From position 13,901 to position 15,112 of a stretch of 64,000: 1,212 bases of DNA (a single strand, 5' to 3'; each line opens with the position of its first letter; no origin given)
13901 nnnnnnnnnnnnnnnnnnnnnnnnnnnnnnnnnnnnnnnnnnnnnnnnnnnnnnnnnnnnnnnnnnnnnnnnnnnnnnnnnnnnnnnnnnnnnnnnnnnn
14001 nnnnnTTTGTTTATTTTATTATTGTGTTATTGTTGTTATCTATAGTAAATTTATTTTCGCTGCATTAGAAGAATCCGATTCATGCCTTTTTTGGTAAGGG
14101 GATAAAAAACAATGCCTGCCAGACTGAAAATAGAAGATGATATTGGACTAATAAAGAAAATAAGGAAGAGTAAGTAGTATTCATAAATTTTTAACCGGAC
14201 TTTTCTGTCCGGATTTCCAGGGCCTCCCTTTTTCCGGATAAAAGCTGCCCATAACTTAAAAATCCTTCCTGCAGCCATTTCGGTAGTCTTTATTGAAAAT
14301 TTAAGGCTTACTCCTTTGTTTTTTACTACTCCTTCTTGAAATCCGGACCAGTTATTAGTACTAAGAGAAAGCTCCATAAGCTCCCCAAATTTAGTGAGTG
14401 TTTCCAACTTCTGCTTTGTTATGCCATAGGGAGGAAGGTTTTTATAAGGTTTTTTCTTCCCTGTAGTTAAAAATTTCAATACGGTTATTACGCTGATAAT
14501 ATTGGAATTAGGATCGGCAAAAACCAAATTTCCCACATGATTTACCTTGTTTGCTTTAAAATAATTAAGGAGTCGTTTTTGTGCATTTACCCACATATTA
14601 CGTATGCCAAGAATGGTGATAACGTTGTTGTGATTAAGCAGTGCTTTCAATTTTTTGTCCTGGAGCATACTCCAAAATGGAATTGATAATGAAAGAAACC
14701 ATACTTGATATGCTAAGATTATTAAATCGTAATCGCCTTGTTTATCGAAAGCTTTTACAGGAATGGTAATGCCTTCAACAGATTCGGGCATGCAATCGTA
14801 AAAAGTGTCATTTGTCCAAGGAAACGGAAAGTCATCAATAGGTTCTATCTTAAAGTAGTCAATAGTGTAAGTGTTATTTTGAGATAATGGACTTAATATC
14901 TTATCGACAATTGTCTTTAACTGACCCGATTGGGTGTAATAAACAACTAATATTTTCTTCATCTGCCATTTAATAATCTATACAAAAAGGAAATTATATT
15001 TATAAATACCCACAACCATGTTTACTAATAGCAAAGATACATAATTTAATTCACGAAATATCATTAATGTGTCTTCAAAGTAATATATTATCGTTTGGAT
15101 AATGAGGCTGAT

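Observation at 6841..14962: Compact nine-gene darA/darB cluster with its own KS, CLF-like KS, ACP and ABC-2 exporter, lacking the polyene half of flexirubin clusters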

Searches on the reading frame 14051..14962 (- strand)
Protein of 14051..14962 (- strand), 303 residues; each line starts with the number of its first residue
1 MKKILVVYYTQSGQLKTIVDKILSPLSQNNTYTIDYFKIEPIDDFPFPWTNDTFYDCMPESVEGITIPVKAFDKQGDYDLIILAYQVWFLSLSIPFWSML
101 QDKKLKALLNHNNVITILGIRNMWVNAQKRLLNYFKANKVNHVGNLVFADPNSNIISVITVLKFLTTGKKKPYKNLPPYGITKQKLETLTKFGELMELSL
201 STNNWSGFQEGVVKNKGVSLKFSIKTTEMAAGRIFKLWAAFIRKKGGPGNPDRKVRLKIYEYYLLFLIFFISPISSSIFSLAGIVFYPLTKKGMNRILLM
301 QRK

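Call 3: search_protein_families(library=pfam, proteins=[window:14051-14962:-], max_evalue=0.01)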
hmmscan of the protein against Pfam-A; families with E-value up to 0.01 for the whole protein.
window:14051-14962:- (303 aa): 0 families

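Call 4: search_protein_families(library=ncbifam, proteins=[window:14051-14962:-], max_evalue=0.01)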
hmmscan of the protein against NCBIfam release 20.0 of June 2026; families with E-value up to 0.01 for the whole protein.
window:14051-14962:- (303 aa): 1 family
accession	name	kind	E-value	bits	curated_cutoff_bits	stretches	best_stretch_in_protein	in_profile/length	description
NF005389.0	PRK06934.1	equivalog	0.0052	16.1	172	0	34-105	86-157/221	flavodoxin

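Call 29: find_homologous_proteins(query=window:14051-14962:-, max_evalue=0.00001)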
Query window:14051-14962:- (303 aa): 2140 proteins with E <= 0.00001 among 3350 candidates; the best 120 are listed.
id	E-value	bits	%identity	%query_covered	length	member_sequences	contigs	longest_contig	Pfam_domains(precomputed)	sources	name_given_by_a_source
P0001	4.1e-199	678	100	100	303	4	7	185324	-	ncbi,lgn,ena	-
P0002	7.2e-143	493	70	99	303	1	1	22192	-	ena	-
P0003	1.1e-142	493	69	100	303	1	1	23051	-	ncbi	-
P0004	9.9e-135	467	66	99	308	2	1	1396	-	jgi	jgi:hypothetical protein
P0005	1.0e-134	467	67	99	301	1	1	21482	-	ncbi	-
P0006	1.3e-134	466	66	100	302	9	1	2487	-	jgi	-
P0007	2.3e-131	456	63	99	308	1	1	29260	-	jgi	jgi:hypothetical protein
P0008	7.5e-131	454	65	99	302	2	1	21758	-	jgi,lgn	-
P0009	1.0e-130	454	66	99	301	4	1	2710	-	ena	-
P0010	1.4e-129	450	67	99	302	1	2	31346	-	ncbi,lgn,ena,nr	ncbi:MAG: hypothetical protein KAG64_09090 [Bacteroidales bacterium]|nr:hypothetical protein [Bacter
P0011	7.7e-128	444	63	100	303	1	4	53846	-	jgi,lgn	jgi:flavodoxin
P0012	4.1e-125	435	62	100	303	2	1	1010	-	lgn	-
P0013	5.3e-125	435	61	100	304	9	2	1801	-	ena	-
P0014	1.8e-121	423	61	100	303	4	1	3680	-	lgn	-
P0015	2.9e-121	423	60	100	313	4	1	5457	-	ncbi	-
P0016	4.4e-116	406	59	98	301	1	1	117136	-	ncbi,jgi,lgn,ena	-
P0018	4.4e-101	356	52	99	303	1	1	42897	-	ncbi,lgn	ncbi:MAG: hypothetical protein ABFS35_05755 [Bacteroidota bacterium]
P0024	7.2e-84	300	45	100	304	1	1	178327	-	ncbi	ncbi:hypothetical protein ACXR6G_16285 [Ancylomarina sp. YFZ004]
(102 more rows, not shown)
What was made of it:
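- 14051..14962 (-): DarA: flavodoxin/WrbA-fold oxidoreductase with C-terminal hydrophobic helices. It is the aromatase that oxidises the cyclohexanedione to the resorcinol. It matches proteins named DarA (call 29).
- Checked: It is about 40% identical (E about 1e-65) to proteins that NCBI or UniRef name DarA (call 29).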

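Call 31: find_encoding_contigs(protein=P0016, flank=10000, max_places=1)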
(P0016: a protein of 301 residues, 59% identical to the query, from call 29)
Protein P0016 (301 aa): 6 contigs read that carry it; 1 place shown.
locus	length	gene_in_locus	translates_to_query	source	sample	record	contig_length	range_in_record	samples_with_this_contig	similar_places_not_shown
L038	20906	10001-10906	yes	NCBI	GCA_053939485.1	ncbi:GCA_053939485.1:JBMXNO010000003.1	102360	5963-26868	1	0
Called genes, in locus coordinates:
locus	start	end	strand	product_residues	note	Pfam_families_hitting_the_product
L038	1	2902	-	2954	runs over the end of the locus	?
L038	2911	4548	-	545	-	-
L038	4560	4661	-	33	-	-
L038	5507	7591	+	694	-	-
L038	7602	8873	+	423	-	PF16491:Peptidase_M48_N, PF01435:Peptidase_M48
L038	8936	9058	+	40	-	-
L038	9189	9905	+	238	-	-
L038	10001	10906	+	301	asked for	-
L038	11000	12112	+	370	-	PF08541:ACP_syn_III_C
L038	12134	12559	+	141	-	-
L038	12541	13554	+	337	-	PF14399:BtrH_N, PF16169:DUF4872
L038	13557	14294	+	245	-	PF00005:ABC_tran, PF13304:AAA_21 (faint)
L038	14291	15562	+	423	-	PF12679:ABC2_membrane_2, PF12698:ABC2_membrane_3, PF01061:ABC2_membrane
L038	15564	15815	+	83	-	PF00550:PP-binding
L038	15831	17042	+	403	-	PF00109:ketoacyl-synt, PF00108:Thiolase_N (weak), PF08545:ACP_syn_III (faint), PF02801:Ketoacyl-synt_C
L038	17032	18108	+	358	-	PF00109:ketoacyl-synt, PF13723:Ketoacyl-synt_2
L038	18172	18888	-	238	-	PF00106:adh_short, PF01370:Epimerase (weak), PF08659:KR (weak), PF13561:adh_short_C2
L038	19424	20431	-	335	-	PF00682:HMGL-like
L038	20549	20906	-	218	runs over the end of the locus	PF01144:CoA_trans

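Call 32: find_encoding_contigs(protein=P0024, flank=10000, max_places=1)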
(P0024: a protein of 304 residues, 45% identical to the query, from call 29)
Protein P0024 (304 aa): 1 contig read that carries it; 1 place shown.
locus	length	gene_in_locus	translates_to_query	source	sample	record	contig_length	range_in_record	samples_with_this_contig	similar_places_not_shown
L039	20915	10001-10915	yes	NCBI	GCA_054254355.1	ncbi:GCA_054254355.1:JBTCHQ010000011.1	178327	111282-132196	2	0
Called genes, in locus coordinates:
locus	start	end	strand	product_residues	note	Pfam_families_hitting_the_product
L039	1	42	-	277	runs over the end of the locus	PF01618:MotA_ExbB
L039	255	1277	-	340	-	PF00710:Asparaginase, PF17763:Asparaginase_C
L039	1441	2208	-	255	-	PF01026:TatD_DNase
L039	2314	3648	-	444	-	PF02812:ELFV_dehydrog_N, PF00208:ELFV_dehydrog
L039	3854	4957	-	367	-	PF02481:DNA_processg_A, PF17782:WHD_DprA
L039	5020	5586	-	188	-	PF13505:OMP_b-brl (weak)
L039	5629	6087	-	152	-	-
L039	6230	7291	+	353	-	PF00465:Fe-ADH (weak), PF13685:Fe-ADH_2 (weak), PF01761:DHQ_synthase, PF24621:DHQS_C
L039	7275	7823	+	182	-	PF00156:Pribosyltran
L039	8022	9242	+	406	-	PF00275:EPSP_synthase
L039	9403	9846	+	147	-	PF09912:DUF2141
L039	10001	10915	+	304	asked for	-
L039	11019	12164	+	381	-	PF00108:Thiolase_N (faint), PF08541:ACP_syn_III_C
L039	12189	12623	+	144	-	-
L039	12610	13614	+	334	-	PF14399:BtrH_N, PF16169:DUF4872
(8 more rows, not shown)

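Call 40: find_encoding_contigs(protein=P0011, flank=10000, max_places=1)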
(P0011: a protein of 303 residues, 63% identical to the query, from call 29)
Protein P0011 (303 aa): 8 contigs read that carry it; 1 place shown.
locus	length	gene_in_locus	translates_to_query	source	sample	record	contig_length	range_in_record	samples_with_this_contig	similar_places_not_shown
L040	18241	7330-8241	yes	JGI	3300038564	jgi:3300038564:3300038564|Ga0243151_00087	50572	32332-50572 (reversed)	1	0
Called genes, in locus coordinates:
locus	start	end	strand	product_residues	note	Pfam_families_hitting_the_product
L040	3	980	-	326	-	?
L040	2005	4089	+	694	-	-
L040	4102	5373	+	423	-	PF16491:Peptidase_M48_N, PF01435:Peptidase_M48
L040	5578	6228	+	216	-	-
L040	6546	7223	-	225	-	-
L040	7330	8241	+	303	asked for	-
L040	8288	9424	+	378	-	PF08541:ACP_syn_III_C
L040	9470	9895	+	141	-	-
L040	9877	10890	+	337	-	PF14399:BtrH_N, PF16169:DUF4872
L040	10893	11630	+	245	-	PF13476:AAA_23 (weak), PF00005:ABC_tran, PF13304:AAA_21 (faint)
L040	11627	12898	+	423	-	PF12679:ABC2_membrane_2, PF12698:ABC2_membrane_3, PF01061:ABC2_membrane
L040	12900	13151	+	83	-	PF00550:PP-binding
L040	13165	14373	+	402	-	PF00109:ketoacyl-synt, PF00108:Thiolase_N (weak), PF02801:Ketoacyl-synt_C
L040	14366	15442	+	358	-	PF00109:ketoacyl-synt, PF13723:Ketoacyl-synt_2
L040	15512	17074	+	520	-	PF18962:Por_Secre_tail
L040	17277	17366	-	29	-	-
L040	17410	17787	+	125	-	-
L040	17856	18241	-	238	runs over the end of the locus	PF00106:adh_short, PF01370:Epimerase, PF08659:KR, PF13561:adh_short_C2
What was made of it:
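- The window's own clade, L038 and L040, shows the same (calls 31, 40). The two closest long-contig relatives are also stand-alone within 10 kb (calls 31, 40), so nothing positive ties this clade to a polyene cluster. The closest relatives L038 and L040 are also stand-alone (calls 31, 40).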

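Call 41: find_encoding_contigs(protein=P0018, flank=10000, max_places=1)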
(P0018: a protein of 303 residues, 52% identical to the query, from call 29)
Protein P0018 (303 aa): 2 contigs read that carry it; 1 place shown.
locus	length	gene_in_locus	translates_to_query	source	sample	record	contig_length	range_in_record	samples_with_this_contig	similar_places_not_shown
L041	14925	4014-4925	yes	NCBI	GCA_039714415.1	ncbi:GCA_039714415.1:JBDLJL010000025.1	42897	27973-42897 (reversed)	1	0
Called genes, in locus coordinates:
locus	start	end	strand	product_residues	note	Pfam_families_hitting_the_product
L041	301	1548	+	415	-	PF03403:PAF-AH_p_II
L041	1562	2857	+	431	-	PF00501:AMP-binding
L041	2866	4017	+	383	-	-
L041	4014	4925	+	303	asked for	-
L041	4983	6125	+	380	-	PF08541:ACP_syn_III_C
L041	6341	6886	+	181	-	-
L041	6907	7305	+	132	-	-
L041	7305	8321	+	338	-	PF14399:BtrH_N, PF16169:DUF4872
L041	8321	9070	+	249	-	PF13476:AAA_23 (weak), PF00005:ABC_tran, PF13304:AAA_21 (weak)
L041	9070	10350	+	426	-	PF12679:ABC2_membrane_2, PF12698:ABC2_membrane_3, PF01061:ABC2_membrane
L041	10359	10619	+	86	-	PF00550:PP-binding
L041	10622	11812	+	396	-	PF00109:ketoacyl-synt, PF00108:Thiolase_N (weak), PF02801:Ketoacyl-synt_C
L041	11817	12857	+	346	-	PF13723:Ketoacyl-synt_2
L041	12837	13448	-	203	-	PF01522:Polysacc_deac_1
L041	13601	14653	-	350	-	PF00109:ketoacyl-synt (weak), PF13723:Ketoacyl-synt_2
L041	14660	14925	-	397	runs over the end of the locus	PF00109:ketoacyl-synt, PF02801:Ketoacyl-synt_C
